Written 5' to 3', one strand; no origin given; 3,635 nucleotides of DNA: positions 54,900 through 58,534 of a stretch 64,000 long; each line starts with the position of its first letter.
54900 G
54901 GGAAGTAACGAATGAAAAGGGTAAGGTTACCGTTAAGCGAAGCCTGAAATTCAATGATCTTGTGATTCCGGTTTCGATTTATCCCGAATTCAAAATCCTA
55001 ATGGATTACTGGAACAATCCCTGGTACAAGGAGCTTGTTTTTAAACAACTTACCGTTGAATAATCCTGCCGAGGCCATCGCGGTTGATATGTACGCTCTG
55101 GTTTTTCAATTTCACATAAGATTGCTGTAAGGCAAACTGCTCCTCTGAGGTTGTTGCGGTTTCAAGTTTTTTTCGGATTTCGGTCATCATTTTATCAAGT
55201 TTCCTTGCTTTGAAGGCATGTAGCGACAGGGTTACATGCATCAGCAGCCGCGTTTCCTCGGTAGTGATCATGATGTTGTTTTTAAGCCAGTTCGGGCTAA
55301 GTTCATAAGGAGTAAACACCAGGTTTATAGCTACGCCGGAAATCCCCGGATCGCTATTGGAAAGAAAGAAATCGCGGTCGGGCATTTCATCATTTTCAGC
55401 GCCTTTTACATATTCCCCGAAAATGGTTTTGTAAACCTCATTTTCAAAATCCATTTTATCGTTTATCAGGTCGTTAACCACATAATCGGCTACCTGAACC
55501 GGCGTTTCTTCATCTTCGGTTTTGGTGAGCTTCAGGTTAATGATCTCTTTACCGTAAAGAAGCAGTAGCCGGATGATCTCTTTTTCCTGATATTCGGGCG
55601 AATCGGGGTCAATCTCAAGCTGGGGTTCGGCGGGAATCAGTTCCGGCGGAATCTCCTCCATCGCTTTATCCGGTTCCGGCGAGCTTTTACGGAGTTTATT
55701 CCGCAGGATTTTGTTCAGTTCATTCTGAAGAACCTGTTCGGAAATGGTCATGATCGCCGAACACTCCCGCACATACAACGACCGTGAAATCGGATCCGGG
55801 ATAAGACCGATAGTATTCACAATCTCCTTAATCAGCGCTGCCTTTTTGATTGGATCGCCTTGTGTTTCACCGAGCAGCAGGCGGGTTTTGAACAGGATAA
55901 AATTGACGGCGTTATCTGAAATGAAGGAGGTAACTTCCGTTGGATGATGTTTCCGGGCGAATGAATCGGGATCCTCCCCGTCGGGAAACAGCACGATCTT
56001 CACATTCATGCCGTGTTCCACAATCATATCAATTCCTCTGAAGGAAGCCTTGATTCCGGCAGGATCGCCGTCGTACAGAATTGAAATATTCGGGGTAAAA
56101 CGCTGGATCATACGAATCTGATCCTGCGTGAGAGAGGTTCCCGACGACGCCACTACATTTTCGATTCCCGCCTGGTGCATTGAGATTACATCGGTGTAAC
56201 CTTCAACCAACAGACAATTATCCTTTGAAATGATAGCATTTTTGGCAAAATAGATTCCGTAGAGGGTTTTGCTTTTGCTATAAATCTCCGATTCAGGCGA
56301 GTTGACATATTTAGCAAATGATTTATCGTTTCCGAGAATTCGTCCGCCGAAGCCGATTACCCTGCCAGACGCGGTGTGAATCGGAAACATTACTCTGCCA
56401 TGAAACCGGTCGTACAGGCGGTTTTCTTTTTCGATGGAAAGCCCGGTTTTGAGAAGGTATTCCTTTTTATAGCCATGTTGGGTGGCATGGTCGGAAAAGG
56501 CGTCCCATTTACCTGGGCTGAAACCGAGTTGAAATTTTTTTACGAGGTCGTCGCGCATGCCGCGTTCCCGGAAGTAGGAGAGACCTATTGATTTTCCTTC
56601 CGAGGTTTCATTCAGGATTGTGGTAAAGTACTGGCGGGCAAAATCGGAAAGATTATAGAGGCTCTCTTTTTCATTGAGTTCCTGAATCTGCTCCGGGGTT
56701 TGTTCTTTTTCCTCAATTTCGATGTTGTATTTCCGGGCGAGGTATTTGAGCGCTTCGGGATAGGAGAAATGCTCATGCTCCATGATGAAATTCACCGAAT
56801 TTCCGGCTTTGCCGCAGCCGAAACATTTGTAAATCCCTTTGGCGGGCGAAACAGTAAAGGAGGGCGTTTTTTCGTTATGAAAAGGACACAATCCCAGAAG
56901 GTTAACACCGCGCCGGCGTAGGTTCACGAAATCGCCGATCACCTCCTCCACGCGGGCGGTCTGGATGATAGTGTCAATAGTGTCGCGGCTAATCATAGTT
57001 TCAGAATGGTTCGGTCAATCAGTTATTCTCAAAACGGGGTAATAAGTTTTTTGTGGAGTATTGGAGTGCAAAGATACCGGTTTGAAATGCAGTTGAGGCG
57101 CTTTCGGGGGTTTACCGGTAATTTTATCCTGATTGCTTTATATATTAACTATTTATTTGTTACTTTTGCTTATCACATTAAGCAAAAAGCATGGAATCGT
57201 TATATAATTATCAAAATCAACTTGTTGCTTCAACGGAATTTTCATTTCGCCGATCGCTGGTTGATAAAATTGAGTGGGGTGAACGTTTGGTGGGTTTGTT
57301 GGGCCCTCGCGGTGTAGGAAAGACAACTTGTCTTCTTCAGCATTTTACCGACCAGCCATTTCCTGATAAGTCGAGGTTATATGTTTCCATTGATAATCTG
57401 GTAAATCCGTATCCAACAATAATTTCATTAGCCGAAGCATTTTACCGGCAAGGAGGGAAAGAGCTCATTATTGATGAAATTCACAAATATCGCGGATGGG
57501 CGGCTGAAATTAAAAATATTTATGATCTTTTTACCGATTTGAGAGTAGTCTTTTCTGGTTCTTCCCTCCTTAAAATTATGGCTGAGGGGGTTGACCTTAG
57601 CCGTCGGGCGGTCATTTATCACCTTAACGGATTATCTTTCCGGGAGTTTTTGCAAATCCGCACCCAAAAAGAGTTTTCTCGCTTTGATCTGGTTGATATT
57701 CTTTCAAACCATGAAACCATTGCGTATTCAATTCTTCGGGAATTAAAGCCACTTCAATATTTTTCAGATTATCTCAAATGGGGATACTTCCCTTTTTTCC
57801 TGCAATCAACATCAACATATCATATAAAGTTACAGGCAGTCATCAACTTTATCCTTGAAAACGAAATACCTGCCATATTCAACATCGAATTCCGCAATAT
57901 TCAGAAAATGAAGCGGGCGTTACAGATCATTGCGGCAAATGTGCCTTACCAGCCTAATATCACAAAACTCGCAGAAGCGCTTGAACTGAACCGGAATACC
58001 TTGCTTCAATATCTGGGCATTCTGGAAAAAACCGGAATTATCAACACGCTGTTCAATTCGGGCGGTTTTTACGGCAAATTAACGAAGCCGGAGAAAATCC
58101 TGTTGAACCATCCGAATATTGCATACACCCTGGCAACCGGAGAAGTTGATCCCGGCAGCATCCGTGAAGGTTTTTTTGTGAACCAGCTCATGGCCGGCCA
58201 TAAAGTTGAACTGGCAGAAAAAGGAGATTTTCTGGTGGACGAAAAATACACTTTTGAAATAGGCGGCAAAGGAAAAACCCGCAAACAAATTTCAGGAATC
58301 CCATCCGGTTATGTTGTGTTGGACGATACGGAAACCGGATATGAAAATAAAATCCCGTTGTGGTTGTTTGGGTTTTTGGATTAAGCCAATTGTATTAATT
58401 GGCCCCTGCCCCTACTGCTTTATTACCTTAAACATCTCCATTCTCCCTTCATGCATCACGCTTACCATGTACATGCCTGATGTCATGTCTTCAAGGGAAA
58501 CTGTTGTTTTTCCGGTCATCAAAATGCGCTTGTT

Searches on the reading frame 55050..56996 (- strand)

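Call 13: search_protein_families(library=pfam, proteins=[window:55050-56996:-], max_evalue=0.00001)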
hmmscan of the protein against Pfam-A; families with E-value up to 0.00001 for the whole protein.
window:55050-56996:- (648 aa): 6 families
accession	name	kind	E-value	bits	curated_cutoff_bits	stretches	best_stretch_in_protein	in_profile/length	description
PF08275.17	DNAG_N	-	2.6e-38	131.5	26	1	131-251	9-127/128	DNA primase catalytic core, N-terminal domain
PF01807.25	Zn_ribbon_DnaG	-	2.2e-35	120.8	24.9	1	3-98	2-97/98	CHC2 zinc finger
PF13155.12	Toprim_2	-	3.9e-22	78.9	22.1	1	263-346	2-87/88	Toprim-like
PF13662.12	Toprim_4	-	2.1e-16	60.3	25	1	262-335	4-84/85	Toprim domain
PF01751.28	Toprim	-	1.2e-10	41.8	23.1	1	262-327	3-86/96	Toprim domain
PF10410.14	DnaB_bind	-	1.4e-06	28.9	20.6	1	380-421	15-56/56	DnaB-helicase binding domain of primase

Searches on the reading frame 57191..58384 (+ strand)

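Call 13: search_protein_families(library=pfam, proteins=[window:57191-58384:+], max_evalue=0.00001)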
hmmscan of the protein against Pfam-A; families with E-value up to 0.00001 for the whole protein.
window:57191-58384:+ (397 aa): 2 families
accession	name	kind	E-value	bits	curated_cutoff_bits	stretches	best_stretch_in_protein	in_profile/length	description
PF13173.12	AAA_14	-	2.2e-23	83.1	27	1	32-154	3-129/129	AAA domain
PF13635.12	DUF4143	-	1.1e-06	28.9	28.1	1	225-337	3-122/160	Domain of unknown function (DUF4143)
